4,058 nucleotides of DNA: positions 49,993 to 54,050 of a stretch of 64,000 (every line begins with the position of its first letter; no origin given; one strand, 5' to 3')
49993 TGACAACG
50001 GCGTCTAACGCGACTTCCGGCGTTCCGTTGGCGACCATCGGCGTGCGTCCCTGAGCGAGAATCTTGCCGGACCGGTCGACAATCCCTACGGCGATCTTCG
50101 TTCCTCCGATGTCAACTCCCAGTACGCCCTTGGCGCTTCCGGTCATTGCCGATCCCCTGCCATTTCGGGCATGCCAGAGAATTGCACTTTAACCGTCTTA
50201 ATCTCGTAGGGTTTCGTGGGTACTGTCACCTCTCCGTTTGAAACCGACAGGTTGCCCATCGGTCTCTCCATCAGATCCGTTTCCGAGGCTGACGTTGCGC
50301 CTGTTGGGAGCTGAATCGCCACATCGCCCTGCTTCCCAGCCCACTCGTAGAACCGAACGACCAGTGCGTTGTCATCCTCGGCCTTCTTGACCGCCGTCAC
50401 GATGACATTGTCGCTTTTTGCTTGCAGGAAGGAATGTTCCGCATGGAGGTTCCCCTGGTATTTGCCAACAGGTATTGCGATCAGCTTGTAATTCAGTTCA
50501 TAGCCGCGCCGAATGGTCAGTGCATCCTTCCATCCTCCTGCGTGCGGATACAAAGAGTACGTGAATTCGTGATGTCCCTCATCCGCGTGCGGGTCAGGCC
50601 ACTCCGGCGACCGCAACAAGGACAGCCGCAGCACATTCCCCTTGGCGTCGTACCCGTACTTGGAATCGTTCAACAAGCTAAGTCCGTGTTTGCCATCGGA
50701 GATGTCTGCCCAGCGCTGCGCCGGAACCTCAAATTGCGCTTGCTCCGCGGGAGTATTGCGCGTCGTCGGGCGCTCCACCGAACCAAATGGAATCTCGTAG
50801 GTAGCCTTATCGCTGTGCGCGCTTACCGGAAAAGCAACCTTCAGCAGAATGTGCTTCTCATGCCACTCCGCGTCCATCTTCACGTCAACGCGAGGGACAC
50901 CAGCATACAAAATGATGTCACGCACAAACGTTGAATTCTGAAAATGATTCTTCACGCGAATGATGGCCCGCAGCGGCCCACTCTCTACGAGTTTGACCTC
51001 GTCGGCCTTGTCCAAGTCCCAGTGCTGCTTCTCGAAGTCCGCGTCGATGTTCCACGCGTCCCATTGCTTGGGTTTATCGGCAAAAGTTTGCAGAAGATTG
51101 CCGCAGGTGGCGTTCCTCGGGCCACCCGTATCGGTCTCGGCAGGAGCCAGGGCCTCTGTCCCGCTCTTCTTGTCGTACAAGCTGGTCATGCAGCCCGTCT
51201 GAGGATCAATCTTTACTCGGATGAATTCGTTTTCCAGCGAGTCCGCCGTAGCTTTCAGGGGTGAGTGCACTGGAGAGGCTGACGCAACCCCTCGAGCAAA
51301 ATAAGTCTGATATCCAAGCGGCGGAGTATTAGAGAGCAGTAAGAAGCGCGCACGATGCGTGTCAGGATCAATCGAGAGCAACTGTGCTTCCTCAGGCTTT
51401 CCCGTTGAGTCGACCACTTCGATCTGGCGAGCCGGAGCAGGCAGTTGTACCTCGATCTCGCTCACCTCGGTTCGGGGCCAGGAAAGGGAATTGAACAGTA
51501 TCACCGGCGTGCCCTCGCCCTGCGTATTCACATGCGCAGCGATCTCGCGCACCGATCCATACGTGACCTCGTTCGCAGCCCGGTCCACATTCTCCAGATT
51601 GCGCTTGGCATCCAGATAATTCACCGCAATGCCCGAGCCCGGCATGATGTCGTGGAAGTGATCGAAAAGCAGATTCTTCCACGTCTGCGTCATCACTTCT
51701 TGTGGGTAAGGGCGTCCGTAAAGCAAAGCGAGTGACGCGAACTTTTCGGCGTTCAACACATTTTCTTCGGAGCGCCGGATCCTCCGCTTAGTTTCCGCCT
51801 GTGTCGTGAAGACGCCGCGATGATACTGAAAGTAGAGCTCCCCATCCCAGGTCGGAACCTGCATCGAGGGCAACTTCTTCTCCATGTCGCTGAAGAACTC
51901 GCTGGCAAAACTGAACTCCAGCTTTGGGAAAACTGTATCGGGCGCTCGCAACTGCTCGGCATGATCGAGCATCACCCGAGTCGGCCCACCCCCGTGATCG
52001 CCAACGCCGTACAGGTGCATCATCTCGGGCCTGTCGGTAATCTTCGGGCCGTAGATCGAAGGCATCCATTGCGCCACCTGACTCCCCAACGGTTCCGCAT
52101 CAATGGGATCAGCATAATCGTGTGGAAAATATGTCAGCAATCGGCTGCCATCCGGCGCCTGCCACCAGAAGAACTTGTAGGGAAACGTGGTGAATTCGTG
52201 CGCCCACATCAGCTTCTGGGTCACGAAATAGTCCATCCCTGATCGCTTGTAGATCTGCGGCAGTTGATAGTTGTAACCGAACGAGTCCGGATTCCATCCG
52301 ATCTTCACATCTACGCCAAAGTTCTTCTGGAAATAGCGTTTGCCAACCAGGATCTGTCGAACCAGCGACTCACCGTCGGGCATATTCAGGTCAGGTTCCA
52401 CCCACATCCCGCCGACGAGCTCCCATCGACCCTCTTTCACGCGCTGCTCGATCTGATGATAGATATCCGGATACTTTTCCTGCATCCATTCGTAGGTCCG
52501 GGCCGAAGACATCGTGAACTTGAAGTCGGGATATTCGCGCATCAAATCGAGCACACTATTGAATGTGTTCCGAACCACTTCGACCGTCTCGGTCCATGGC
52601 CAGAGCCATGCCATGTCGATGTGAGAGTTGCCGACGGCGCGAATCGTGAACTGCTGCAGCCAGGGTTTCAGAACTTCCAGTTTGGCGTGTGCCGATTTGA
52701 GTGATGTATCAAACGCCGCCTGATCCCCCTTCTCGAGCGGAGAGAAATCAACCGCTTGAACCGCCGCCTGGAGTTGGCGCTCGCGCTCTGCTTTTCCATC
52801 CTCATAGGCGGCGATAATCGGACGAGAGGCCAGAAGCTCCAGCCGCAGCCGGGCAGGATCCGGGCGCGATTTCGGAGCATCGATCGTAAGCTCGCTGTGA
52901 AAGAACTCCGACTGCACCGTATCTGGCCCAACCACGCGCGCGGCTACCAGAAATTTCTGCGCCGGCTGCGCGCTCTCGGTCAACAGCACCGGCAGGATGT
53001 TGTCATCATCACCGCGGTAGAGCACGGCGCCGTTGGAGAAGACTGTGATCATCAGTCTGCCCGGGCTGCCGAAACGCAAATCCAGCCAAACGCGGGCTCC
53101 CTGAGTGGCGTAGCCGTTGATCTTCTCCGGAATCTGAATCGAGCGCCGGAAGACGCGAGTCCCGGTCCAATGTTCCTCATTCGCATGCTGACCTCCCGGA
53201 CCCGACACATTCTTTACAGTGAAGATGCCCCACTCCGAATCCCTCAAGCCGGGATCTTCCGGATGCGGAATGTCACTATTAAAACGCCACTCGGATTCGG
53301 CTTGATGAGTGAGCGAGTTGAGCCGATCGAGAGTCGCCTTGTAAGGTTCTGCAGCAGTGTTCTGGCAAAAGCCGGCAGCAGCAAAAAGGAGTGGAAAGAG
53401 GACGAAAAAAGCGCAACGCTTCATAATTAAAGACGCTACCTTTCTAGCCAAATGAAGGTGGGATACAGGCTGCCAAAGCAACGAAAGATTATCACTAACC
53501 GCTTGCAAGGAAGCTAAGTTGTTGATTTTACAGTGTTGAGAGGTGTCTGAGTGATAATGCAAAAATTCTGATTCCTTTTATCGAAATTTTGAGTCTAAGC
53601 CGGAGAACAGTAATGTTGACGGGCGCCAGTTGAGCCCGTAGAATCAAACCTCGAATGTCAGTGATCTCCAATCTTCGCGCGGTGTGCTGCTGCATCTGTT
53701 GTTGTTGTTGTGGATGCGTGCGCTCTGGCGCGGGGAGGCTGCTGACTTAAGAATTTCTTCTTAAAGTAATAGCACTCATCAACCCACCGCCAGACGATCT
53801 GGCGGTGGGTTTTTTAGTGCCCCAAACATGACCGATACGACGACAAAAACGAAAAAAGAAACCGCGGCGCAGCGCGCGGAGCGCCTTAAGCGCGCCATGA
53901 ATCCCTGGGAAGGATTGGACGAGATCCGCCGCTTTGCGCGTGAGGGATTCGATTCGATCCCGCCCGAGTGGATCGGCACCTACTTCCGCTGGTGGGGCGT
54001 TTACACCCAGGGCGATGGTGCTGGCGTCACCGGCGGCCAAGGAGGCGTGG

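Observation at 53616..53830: Cysteine-codon leader peptide plus terminator: candidate Cys-sensing transcription attenuator in front of the sulfite-reduction/APS-reductase operon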

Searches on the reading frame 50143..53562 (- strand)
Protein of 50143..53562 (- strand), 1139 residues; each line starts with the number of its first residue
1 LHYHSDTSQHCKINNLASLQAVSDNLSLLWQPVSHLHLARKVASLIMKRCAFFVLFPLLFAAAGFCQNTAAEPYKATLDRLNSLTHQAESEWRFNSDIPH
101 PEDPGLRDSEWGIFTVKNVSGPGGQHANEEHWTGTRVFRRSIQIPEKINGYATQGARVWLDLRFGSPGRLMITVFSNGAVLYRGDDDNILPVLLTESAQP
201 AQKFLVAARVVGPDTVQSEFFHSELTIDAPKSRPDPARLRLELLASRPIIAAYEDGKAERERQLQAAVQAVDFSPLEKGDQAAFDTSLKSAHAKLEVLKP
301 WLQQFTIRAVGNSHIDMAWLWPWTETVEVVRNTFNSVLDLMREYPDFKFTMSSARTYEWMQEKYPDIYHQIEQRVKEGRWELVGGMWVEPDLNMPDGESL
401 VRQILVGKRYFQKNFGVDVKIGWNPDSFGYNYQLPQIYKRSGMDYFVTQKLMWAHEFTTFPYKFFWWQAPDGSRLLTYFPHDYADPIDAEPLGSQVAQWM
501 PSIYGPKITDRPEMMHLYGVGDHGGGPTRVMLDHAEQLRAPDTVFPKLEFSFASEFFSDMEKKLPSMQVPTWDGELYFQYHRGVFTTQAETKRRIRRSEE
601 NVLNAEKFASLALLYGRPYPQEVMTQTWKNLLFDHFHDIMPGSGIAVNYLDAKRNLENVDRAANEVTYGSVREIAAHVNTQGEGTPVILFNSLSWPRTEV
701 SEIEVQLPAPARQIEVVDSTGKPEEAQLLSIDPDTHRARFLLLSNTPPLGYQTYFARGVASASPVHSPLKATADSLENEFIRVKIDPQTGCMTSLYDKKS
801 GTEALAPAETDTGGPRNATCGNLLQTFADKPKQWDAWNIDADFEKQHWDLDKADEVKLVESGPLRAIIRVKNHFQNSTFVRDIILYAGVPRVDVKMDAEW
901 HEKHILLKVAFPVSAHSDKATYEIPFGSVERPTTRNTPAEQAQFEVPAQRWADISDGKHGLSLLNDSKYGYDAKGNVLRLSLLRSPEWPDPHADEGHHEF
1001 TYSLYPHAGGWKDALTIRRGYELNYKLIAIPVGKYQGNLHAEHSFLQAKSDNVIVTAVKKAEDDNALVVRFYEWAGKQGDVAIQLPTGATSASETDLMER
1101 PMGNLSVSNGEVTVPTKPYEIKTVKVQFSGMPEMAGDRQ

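Call 6: search_protein_families(library=pfam, proteins=[window:50143-53562:-])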
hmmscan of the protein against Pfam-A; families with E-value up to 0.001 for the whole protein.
window:50143-53562:- (1139 aa): 5 families
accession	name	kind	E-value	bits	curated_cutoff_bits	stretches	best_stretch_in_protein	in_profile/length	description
PF01074.27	Glyco_hydro_38N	-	3e-80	269.9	25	1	307-572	2-269/270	Glycosyl hydrolases family 38 N-terminal domain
PF07748.19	Glyco_hydro_38C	-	1.7e-65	221.6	25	1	776-992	1-206/206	Glycosyl hydrolases family 38 C-terminal domain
PF17677.7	Glyco_hydro38C2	-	3.9e-20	72.2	22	1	1052-1124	1-72/72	Glycosyl hydrolases family 38 C-terminal beta sandwich domain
PF09261.16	Alpha-mann_mid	-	8.2e-18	64.7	31.1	1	579-672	1-94/96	Alpha mannosidase middle domain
PF03065.20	Glyco_hydro_57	-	5.8e-10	39.4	21.2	1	333-483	47-201/291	Glycosyl hydrolase family 57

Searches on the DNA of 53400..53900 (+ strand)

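Call 5: search_rna_families(source=window, start=53400, end=53900, threshold=evalue, max_evalue=10)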
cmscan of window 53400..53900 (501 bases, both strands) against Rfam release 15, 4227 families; matches with E-value up to 10: 11.
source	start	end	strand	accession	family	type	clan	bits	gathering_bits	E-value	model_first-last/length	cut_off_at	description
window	53662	53814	+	RF00514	His_leader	Cis-reg; leader;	-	22.2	49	0.22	1-126/126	no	Histidine operon leader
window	53767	53824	-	RF00076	mir-181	Gene; miRNA;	-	17.2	45.5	0.88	1-83/83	no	mir-181 microRNA precursor family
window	53414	53494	-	RF00182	Corona_package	Cis-reg;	-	16.1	80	4.3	1-107/107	no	Coronavirus packaging signal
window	53769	53826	-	RF04079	MIR161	Gene; miRNA;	-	15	90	3.1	1-136/136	no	MIR161 microRNA precursor family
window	53547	53600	+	RF00440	SNORD37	Gene; snRNA; snoRNA; CD-box;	-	14.5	45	5.9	1-65/65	no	Small nucleolar RNA SNORD37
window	53766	53823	+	RF04079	MIR161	Gene; miRNA;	-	13.4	90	9.1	1-136/136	no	MIR161 microRNA precursor family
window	53736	53812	+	RF00512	Leu_leader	Cis-reg; leader;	-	13.2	50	6.2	1-148/148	no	Leucine operon leader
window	53746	53763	-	RF04356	Plastid-ndhA-ndhB-1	Intron;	CL00155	13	61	7.7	17-34/49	no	Plastid-ndhA-ndhB-1 group II-D5 intron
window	53769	53823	+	RF00706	mir-263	Gene; miRNA;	CL00093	12.6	51.3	6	1-86/86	no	mir-263 microRNA precursor family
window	53780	53812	+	RF00567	SNORD17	Gene; snRNA; snoRNA; CD-box;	-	9.7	45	6.3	108-140/238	no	Small nucleolar RNA SNORD17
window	53506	53592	+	RF01295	SCARNA7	Gene; snRNA; snoRNA; scaRNA;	-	8.9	65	4.8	1-330/330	no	Small Cajal body-specific RNA 7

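Call 70: build_rna_model(alignment_id=A2)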
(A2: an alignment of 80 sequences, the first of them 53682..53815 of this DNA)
Model R1 built from alignment A2 (80 sequences, 175 columns); structure: RNAalifold consensus.
model positions 138; base pairs 20; branch points 2; effective number of sequences 2.5; information 0.59 bits per position. Calibrated on 0.2 Mb of random sequence (short: E-values are rough).
structure used (alignment columns):
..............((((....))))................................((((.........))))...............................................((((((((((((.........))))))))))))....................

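Call 71: search_with_rna_model(model_id=R1, sources=[window, L200, L201, L202, L203, L204, L205, L206, L180, L122, L123, L117, L152, L083, L084, L086, L088, L090, L095, L100, L102, L106, L109, L118, L128, L138, L184, L186, L188, L195], max_evalue=1)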
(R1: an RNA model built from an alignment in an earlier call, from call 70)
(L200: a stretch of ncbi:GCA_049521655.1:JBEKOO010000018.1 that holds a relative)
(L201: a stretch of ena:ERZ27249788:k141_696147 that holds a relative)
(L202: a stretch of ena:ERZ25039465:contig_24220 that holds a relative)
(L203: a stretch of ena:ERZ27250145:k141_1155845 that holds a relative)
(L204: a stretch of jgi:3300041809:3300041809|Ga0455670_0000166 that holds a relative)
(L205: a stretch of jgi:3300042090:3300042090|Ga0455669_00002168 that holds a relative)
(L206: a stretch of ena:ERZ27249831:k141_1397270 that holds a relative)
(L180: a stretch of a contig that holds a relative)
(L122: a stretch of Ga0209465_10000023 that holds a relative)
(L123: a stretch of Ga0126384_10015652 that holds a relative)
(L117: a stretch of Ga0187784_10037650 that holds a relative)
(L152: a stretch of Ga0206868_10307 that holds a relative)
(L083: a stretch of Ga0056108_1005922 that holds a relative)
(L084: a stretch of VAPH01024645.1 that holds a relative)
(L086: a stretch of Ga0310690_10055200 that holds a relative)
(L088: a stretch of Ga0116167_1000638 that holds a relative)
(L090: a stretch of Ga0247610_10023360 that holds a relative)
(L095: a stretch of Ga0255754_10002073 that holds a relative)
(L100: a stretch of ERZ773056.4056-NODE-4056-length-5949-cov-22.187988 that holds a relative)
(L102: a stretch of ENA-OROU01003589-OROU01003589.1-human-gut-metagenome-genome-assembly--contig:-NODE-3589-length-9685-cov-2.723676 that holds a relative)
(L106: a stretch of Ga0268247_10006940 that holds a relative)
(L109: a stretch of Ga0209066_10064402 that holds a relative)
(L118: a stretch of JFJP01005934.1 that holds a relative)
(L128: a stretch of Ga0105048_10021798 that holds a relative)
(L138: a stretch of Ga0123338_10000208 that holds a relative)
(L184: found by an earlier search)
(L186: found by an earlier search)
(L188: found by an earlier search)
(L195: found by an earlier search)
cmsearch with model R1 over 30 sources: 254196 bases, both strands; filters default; matches with E-value up to 1: 22.
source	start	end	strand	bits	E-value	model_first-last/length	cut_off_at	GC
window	53679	53820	+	123.4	3e-26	1-138/138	no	0.53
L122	6477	6615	-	95.6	9.2e-20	1-138/138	no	0.55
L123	2008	2138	-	94.8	1.4e-19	1-138/138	no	0.53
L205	2255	2394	+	53.2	7.2e-10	1-138/138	no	0.58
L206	1685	1824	+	53.2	7.2e-10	1-138/138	no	0.58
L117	3133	3258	+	47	2e-08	1-138/138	no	0.6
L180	1236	1376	+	45.9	3.6e-08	1-138/138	no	0.56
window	59242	59347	-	40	8.8e-07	1-138/138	no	0.5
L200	2229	2363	+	38.4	2e-06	1-138/138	no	0.52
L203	2232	2365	+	37.5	3.3e-06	1-138/138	no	0.57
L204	2232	2365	+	37.5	3.3e-06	1-138/138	no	0.57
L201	1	126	+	35.9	7.8e-06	10-138/138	5'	0.52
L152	9560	9700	+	34.2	1.9e-05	1-138/138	no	0.56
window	53782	53821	-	31.6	7.8e-05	88-128/138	no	0.6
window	59248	59282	+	31.4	8.7e-05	94-128/138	no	0.6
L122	6479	6516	+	29.7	0.00021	90-128/138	no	0.55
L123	2015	2047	+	28.6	0.0004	95-128/138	no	0.64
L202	2237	2368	+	20.7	0.027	1-138/138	no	0.52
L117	3217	3251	-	19.9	0.042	95-128/138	no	0.63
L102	1647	1767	-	15.9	0.36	1-138/138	no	0.45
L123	2381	2546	+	15.2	0.53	1-138/138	no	0.51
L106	937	1067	+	14.7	0.7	1-138/138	no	0.56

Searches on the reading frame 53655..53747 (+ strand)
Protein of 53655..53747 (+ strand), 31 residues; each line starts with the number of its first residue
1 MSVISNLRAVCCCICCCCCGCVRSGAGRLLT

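Call 80: list_cluster_members(proteins=[window:53655-53747:+, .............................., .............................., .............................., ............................, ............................, window:59319-59411:-, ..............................])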
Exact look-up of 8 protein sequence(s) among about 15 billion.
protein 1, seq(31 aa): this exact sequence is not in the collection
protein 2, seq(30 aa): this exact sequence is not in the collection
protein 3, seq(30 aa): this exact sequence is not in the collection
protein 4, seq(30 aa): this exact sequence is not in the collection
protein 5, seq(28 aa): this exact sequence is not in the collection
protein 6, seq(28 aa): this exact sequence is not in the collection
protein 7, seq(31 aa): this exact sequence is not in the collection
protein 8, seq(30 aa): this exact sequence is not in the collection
